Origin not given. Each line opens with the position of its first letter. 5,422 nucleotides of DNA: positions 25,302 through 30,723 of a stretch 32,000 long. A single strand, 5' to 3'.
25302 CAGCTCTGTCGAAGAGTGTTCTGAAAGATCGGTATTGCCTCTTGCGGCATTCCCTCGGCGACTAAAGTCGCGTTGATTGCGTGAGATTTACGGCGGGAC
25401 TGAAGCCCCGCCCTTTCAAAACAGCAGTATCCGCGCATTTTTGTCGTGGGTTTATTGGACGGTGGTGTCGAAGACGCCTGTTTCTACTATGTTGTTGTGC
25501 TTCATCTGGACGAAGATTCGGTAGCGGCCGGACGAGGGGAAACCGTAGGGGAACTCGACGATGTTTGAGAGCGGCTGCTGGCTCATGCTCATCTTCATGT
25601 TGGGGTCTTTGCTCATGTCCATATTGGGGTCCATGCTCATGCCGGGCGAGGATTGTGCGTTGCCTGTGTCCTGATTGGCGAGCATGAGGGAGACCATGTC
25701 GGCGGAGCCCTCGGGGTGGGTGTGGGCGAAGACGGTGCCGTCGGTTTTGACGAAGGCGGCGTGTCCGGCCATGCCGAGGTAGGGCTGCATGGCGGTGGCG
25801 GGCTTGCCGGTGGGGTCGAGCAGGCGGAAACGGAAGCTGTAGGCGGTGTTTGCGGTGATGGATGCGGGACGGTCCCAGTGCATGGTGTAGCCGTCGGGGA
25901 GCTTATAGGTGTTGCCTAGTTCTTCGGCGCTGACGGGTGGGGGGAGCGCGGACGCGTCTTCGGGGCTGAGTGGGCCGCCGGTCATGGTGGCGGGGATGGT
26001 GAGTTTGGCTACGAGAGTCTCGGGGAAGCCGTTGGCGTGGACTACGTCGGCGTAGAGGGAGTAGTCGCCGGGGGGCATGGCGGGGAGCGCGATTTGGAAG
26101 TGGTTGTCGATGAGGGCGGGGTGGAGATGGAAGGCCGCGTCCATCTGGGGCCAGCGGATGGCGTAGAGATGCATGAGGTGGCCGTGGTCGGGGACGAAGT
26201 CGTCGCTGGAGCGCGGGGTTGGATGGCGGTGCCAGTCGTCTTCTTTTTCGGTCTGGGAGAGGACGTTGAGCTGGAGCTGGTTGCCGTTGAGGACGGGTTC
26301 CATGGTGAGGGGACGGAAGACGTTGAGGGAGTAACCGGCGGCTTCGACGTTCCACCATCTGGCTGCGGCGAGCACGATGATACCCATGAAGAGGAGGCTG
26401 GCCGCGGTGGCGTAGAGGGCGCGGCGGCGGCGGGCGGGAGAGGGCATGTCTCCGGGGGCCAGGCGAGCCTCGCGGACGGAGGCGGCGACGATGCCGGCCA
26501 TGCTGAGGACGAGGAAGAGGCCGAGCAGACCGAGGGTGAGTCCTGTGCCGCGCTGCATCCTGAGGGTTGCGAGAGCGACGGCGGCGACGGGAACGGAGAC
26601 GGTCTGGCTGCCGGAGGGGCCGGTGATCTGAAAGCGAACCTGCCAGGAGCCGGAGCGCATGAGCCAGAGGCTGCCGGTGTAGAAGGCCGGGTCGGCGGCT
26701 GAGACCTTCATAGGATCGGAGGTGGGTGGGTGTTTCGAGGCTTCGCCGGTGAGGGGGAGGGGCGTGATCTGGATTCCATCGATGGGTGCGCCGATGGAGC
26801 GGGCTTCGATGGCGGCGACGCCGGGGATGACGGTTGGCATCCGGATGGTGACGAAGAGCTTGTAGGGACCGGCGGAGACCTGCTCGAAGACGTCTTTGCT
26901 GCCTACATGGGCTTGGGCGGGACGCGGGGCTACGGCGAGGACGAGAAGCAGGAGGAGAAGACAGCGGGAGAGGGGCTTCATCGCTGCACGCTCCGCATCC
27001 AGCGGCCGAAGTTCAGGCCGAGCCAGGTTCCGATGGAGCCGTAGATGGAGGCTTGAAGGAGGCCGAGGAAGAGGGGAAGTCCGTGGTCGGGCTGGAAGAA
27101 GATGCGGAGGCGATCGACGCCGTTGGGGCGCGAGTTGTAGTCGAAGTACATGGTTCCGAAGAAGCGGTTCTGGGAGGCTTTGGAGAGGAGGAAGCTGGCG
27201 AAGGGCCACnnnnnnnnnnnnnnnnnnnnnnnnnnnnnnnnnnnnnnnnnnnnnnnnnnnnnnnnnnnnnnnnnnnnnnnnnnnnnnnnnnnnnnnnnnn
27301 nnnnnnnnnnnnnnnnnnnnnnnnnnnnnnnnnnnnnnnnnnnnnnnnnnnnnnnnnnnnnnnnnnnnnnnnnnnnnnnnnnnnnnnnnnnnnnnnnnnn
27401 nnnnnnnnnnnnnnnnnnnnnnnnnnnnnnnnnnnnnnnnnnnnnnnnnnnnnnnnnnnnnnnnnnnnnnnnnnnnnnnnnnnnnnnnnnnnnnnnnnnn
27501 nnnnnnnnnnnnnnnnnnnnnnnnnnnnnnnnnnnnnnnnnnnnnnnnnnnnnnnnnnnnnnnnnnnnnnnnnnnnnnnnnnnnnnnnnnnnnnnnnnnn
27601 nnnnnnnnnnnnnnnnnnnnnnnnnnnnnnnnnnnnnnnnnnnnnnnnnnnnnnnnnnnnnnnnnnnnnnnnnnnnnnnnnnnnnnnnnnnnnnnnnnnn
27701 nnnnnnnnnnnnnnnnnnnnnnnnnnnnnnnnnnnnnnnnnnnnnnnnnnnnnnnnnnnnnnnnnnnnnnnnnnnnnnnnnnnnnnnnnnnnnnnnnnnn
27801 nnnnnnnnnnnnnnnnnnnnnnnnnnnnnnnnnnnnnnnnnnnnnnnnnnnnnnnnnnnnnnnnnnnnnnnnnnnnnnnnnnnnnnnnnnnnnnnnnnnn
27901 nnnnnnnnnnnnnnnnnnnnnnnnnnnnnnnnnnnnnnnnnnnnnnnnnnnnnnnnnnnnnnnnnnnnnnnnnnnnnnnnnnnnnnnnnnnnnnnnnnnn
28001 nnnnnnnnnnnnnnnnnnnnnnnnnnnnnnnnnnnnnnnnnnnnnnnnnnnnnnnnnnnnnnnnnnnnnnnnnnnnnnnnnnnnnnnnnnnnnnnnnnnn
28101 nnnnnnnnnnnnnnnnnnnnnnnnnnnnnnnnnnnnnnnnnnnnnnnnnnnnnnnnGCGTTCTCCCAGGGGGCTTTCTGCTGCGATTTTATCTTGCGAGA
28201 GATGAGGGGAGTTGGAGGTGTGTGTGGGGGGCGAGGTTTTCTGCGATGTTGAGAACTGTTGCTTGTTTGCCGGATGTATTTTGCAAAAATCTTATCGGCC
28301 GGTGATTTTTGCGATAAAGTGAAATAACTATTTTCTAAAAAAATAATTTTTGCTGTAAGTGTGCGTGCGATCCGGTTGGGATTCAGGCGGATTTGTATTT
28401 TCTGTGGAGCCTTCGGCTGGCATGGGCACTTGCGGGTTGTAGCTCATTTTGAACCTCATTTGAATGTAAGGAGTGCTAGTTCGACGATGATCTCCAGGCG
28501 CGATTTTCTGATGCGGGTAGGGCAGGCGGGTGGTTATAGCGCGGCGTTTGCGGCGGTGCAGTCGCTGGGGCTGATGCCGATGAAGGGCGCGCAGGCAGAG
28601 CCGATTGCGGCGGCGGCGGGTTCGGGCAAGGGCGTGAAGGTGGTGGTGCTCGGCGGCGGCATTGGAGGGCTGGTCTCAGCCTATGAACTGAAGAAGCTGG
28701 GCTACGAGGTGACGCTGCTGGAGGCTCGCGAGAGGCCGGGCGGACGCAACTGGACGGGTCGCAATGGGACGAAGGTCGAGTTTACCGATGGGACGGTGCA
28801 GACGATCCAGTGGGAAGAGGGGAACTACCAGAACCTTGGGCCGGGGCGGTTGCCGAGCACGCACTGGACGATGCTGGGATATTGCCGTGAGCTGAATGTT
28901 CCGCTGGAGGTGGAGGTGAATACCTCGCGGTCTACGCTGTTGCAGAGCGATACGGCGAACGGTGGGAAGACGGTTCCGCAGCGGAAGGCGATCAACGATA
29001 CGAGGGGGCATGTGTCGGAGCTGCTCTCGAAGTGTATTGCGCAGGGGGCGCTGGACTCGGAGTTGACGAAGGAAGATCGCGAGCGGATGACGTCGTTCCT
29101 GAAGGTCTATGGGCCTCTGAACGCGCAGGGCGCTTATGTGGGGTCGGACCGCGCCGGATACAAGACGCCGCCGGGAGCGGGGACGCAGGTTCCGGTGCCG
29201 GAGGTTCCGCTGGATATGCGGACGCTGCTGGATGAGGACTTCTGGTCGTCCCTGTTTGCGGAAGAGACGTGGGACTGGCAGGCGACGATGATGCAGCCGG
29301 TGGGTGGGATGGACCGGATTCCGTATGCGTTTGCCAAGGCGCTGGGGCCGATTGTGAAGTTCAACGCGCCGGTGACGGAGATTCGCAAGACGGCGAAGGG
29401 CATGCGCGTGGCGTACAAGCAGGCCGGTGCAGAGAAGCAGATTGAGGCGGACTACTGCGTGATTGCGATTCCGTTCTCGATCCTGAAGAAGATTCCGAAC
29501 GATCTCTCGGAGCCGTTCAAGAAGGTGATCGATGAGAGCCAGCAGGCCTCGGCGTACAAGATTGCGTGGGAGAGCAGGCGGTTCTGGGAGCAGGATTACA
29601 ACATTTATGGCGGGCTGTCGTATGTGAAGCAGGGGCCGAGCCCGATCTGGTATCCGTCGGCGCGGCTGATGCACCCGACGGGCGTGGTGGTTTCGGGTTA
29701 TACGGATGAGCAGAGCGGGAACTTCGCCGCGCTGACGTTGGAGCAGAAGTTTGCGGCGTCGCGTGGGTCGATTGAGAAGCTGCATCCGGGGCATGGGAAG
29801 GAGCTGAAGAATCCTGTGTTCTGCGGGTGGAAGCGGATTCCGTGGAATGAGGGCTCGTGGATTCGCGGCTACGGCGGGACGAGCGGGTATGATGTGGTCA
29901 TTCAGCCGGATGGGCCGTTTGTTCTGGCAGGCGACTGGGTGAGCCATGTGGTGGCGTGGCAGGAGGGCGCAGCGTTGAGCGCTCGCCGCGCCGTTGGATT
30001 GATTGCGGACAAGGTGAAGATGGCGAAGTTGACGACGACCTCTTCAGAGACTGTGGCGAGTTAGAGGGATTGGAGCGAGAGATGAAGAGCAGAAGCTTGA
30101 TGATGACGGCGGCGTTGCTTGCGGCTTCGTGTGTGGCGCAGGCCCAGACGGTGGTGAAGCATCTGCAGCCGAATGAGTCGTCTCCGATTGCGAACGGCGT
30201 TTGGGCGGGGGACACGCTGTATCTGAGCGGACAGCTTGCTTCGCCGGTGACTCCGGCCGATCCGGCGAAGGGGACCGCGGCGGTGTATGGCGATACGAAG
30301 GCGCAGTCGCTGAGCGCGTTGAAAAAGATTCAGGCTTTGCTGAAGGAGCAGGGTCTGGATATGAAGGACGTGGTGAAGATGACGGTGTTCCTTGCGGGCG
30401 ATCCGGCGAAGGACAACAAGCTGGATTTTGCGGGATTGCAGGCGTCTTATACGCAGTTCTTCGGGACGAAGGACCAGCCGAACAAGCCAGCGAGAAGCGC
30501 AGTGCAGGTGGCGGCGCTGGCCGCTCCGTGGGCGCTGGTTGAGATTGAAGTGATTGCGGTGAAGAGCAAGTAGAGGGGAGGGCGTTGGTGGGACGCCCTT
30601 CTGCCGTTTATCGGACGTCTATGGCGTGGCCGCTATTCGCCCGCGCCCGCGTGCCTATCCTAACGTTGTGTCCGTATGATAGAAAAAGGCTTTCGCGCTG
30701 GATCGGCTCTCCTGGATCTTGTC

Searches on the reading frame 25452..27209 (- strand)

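Call 28: search_protein_families(library=pfam, proteins=[window:25452-27209:-], max_evalue=0.001)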
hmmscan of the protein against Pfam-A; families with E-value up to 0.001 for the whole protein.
window:25452-27209:- (585 aa): 1 family
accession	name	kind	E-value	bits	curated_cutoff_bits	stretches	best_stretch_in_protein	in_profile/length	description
PF14765.12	PS-DH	-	0.00057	19.9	23.7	0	354-381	61-88/166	Polyketide synthase dehydratase N-terminal domain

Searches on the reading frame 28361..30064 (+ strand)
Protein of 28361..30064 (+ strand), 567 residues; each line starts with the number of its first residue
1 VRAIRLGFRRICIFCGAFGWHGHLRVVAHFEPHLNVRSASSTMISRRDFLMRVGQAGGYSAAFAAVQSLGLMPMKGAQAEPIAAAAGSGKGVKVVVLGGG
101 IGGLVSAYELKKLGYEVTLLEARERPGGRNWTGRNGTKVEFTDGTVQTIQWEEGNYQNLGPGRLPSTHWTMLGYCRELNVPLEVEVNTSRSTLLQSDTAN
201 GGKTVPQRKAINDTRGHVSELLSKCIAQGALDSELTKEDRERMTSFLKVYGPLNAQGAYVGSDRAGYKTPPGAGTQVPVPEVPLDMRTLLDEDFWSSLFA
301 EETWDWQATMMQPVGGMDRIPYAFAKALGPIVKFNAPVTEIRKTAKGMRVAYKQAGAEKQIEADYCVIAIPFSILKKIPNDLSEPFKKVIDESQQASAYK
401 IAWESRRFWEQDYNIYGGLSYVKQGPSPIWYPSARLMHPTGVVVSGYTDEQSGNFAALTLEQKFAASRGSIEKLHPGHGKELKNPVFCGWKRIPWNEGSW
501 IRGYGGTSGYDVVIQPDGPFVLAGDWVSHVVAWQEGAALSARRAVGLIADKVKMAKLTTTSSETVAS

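Call 28: search_protein_families(library=pfam, proteins=[window:28361-30064:+], max_evalue=0.001)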
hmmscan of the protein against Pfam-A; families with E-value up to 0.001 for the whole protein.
window:28361-30064:+ (567 aa): 10 families
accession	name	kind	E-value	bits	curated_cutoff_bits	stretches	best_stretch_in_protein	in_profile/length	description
PF01593.30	Amino_oxidase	-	9.9e-35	121.1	19.8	1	101-548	1-442/443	Flavin containing amine oxidoreductase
PF01266.30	DAO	-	1.1e-10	42.1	27.9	1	93-139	1-46/353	FAD dependent oxidoreductase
PF13450.12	NAD_binding_8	-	3.3e-10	40.5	21.9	1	96-135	1-40/68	NAD(P)-binding Rossmann-like domain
PF07992.20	Pyr_redox_2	-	1.5e-08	34.8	26.1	1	92-127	143-178/291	Pyridine nucleotide-disulphide oxidoreductase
PF00070.33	Pyr_redox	-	1e-05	26.4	22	1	93-127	1-35/82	Pyridine nucleotide-disulphide oxidoreductase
PF03486.20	HI0933_like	-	0.00029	20.8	50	0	93-129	2-38/244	HI0933-like protein Rossmann domain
PF01494.25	FAD_binding_3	-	0.00039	20.2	22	0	92-125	2-35/349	FAD binding domain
PF12831.13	FAD_oxidored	-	0.00062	19.6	27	0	94-130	2-38/416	FAD dependent oxidoreductase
PF00890.30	FAD_binding_2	-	0.0009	19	20.4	0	94-127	2-35/414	FAD binding domain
PF01946.23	Thi4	-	0.00099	18.8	26.2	0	93-133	19-60/235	Thi4 family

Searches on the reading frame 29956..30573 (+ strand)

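Call 54: search_protein_families(library=pfam, proteins=[window:29956-30573:+], max_evalue=0.001)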
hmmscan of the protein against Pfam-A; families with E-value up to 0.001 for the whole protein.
window:29956-30573:+ (205 aa): 1 family
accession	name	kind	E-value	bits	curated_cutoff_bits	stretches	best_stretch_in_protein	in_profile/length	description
PF01042.26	Ribonuc_L-PSP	-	3e-22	79.3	27.3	1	79-202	12-120/121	Endoribonuclease L-PSP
